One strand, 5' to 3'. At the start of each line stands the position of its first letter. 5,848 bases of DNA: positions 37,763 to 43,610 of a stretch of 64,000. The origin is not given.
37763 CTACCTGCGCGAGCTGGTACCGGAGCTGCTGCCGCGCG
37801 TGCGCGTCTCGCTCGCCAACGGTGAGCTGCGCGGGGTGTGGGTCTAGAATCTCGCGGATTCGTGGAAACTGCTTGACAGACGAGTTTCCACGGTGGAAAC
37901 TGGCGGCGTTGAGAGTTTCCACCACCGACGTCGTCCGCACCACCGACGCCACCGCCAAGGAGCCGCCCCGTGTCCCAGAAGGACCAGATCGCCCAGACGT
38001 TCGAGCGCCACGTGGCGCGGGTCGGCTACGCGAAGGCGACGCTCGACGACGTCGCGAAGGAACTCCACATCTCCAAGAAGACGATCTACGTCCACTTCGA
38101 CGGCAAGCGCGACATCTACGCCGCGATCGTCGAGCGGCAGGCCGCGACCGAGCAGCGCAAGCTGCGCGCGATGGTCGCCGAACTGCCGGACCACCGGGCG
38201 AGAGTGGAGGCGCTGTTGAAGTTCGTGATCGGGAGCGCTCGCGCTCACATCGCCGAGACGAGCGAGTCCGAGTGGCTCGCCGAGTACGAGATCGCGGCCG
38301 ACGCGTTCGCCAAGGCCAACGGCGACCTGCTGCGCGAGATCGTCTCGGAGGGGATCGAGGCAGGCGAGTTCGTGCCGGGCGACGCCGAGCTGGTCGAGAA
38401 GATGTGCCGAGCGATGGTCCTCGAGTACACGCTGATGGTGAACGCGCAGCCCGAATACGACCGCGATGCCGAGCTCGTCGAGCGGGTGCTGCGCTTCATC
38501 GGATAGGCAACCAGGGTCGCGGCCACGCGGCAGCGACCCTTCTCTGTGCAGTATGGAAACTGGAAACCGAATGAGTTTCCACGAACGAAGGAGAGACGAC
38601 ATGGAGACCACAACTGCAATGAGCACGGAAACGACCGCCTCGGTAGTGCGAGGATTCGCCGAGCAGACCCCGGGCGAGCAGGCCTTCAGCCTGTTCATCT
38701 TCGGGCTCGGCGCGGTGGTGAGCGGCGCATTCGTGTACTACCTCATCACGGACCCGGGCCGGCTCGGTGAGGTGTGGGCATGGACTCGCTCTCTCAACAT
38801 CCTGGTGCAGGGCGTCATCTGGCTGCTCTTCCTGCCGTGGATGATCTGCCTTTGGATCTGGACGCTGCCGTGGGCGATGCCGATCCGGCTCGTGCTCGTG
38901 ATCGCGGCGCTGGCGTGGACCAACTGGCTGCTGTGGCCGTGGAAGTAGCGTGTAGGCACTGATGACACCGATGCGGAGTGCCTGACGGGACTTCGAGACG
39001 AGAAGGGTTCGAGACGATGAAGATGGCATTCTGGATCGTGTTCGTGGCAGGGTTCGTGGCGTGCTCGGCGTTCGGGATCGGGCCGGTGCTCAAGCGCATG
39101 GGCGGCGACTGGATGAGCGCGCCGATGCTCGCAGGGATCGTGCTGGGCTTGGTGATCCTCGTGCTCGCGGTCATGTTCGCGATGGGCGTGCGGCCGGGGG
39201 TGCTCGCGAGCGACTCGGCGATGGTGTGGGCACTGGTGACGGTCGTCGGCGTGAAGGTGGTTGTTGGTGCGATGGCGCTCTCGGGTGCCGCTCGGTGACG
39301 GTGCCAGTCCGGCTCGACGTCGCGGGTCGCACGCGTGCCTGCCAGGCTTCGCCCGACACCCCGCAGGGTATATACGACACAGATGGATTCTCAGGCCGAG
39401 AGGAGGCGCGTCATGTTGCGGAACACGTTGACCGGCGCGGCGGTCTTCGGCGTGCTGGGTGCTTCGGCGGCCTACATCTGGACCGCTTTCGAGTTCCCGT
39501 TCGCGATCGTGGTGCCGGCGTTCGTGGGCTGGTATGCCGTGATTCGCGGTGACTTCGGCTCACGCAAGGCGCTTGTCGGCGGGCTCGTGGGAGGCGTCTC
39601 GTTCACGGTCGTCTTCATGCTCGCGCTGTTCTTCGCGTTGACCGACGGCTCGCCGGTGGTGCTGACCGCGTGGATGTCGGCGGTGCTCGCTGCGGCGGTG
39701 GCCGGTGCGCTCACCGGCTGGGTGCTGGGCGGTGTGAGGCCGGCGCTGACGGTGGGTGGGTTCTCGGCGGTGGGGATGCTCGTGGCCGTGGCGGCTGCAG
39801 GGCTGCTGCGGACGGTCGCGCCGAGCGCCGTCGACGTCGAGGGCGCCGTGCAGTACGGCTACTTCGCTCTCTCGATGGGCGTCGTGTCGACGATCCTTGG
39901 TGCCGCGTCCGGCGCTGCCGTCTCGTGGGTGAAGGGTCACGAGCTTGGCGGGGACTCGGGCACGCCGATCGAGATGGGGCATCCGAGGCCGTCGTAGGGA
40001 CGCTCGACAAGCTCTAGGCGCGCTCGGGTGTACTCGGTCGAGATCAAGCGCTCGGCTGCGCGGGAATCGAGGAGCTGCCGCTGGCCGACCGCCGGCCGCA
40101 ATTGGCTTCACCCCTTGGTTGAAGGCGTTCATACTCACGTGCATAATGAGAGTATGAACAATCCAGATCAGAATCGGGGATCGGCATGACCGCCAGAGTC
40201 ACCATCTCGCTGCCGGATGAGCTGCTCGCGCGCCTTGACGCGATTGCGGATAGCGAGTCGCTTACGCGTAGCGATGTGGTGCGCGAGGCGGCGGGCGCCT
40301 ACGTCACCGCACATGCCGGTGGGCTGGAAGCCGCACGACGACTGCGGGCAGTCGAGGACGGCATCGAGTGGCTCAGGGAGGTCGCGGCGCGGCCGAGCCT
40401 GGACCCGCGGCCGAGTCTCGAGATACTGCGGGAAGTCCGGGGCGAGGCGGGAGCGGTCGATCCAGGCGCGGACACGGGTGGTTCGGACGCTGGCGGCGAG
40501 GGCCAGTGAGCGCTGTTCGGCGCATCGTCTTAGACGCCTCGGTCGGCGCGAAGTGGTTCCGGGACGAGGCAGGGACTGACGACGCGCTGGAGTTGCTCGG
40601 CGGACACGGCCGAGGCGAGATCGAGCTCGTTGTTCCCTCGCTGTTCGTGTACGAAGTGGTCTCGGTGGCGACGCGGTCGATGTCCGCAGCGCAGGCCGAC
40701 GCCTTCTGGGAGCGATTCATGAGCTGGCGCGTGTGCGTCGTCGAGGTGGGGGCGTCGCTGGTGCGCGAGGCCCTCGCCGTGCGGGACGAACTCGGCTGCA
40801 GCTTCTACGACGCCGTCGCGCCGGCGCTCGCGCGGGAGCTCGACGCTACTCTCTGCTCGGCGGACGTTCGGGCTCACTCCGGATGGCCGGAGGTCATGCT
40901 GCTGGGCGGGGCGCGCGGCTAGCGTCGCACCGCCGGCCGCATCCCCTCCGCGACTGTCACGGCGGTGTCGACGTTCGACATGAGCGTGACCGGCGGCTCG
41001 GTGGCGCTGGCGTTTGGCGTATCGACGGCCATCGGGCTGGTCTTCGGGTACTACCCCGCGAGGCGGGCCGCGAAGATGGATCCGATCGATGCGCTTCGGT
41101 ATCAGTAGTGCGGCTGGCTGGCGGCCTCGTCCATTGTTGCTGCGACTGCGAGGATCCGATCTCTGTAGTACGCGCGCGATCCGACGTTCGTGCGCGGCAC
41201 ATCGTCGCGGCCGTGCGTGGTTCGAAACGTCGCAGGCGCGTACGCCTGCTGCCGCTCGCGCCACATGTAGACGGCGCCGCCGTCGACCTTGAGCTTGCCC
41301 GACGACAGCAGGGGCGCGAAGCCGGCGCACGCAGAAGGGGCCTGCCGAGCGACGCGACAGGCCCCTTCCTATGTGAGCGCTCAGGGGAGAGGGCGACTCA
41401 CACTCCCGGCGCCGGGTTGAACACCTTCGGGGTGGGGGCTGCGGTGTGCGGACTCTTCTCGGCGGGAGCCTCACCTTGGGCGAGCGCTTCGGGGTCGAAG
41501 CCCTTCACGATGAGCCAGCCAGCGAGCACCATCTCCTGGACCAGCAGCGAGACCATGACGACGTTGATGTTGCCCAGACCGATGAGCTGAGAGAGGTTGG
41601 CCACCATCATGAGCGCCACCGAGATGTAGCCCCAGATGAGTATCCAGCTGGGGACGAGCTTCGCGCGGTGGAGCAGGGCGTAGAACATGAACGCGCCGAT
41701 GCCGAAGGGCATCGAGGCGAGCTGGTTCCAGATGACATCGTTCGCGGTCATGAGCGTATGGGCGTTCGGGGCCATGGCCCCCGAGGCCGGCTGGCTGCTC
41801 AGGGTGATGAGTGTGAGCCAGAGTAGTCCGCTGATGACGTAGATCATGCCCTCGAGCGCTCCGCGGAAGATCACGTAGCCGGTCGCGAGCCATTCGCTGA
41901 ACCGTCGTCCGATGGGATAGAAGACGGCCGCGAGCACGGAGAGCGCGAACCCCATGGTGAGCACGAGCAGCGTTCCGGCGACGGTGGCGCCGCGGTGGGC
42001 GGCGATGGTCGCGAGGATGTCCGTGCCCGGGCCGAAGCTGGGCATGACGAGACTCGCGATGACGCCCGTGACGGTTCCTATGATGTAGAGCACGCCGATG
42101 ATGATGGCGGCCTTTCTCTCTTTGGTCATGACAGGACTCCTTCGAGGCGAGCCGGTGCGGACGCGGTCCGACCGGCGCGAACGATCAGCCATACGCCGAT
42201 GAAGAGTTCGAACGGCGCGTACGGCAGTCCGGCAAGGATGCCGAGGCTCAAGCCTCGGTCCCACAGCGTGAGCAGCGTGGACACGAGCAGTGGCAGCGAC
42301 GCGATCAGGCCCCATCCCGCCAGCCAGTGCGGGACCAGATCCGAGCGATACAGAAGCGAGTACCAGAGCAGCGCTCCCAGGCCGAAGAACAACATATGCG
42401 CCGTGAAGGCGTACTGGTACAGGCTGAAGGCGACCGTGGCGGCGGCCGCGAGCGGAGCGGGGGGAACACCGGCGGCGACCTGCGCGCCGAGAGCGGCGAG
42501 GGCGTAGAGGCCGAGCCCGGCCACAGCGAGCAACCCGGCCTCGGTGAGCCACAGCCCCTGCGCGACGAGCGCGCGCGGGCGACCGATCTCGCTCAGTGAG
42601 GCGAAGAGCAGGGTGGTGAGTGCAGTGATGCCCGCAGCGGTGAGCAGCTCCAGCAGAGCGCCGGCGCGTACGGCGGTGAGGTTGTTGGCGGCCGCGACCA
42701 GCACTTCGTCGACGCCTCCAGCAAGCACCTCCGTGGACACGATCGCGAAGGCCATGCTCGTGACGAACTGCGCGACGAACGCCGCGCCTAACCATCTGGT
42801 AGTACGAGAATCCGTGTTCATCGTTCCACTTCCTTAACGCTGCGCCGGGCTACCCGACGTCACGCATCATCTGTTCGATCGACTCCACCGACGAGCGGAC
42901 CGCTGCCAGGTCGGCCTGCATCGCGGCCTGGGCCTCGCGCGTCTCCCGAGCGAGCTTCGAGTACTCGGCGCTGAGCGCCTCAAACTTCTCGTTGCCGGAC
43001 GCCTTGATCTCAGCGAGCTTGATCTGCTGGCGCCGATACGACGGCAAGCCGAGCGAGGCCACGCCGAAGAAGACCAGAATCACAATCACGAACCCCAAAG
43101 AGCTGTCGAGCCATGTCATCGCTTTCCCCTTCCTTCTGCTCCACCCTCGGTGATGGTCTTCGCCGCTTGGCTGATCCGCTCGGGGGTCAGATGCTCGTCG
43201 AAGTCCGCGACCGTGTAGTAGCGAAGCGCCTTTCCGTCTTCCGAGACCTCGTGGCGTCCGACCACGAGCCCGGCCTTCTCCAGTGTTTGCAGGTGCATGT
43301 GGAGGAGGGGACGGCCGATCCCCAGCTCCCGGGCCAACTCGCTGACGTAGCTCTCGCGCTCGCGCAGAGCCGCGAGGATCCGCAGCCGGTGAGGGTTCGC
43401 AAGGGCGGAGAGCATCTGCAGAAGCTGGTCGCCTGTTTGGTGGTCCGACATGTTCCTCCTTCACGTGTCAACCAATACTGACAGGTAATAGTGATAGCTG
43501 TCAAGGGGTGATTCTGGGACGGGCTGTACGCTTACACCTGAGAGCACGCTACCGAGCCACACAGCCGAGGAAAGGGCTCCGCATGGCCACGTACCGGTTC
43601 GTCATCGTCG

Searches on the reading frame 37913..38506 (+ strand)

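Call 42: search_protein_families(library=pfam, proteins=[window:37913-38506:+], max_evalue=0.001)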
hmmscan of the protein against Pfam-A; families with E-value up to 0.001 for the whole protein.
window:37913-38506:+ (197 aa): 1 family
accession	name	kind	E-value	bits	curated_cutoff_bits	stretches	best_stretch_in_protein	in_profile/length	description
PF00440.29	TetR_N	-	3.6e-10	39.9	24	1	35-72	10-47/47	Bacterial regulatory proteins, tetR family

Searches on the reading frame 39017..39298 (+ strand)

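Call 85: search_protein_families(library=pfam, proteins=[window:39017-39298:+], max_evalue=1)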
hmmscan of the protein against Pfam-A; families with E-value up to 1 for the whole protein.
window:39017-39298:+ (93 aa): 2 families
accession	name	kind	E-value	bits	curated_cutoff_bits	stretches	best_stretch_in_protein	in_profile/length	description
PF22268.1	DUF6954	-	0.016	15.3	27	1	1-25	1-25/58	Family of unknown function (DUF6954)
PF02529.20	PetG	-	0.064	13.6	23.7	1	35-54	3-22/36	Cytochrome B6-F complex subunit 5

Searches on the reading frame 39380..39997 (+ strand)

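Call 85: search_protein_families(library=pfam, proteins=[window:39380-39997:+], max_evalue=1)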
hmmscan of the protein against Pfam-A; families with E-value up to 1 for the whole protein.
window:39380-39997:+ (205 aa): 1 family
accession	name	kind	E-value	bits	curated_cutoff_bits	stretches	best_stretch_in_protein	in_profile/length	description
PF15767.10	ARMH4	-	0.12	11.3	25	1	120-160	536-576/583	Armadillo-like helical domain-containing protein 4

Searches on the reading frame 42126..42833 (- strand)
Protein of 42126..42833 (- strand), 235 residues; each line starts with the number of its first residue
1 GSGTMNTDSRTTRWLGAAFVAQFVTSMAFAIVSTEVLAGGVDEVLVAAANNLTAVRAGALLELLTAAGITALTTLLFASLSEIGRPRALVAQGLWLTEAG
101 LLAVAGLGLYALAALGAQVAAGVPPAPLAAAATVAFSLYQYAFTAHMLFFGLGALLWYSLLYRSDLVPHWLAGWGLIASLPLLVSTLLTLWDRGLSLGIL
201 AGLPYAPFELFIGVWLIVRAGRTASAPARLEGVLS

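Call 42: search_protein_families(library=pfam, proteins=[window:42126-42833:-], max_evalue=0.001)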
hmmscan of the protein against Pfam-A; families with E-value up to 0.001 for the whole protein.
window:42126-42833:- (235 aa): 1 family
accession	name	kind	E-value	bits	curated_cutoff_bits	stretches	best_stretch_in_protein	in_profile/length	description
PF14329.11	DUF4386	-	1.7e-22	80.8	27.6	1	16-219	3-209/210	Domain of unknown function (DUF4386)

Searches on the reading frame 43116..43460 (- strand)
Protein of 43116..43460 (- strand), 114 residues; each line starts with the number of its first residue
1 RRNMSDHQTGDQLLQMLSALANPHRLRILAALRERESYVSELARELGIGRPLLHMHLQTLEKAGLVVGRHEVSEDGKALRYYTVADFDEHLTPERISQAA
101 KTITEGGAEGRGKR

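Call 44: search_protein_families(library=pfam, proteins=[window:43116-43460:-], max_evalue=0.001)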
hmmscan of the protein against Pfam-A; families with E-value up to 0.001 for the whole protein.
window:43116-43460:- (114 aa): 8 families
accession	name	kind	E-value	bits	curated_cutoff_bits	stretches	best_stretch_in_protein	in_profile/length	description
PF01022.26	HTH_5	-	3.1e-13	49.8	22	1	22-66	1-45/47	Bacterial regulatory protein, arsR family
PF12840.13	HTH_20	-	1.4e-12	47.8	27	1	20-68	1-50/51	Helix-turn-helix domain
PF12802.13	MarR_2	-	1.2e-07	32.2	27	1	23-75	5-58/61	MarR family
PF09339.16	HTH_IclR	-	1.5e-06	28.3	22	1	26-67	6-49/52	IclR helix-turn-helix domain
PF25212.1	HVO_A0114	-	9.7e-06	25.7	27.6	1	15-78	14-74/84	HVO_A0114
PF13412.12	HTH_24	-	6e-05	23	21.9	1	24-66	4-47/48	Winged helix-turn-helix DNA-binding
PF25213.1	HVO_A0261_N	-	8.3e-05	22.8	35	1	22-69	10-57/86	HVO_A0261 N-terminal domain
PF03551.20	PadR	-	0.00015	22.2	27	0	29-86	2-67/75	Transcriptional regulator PadR-like family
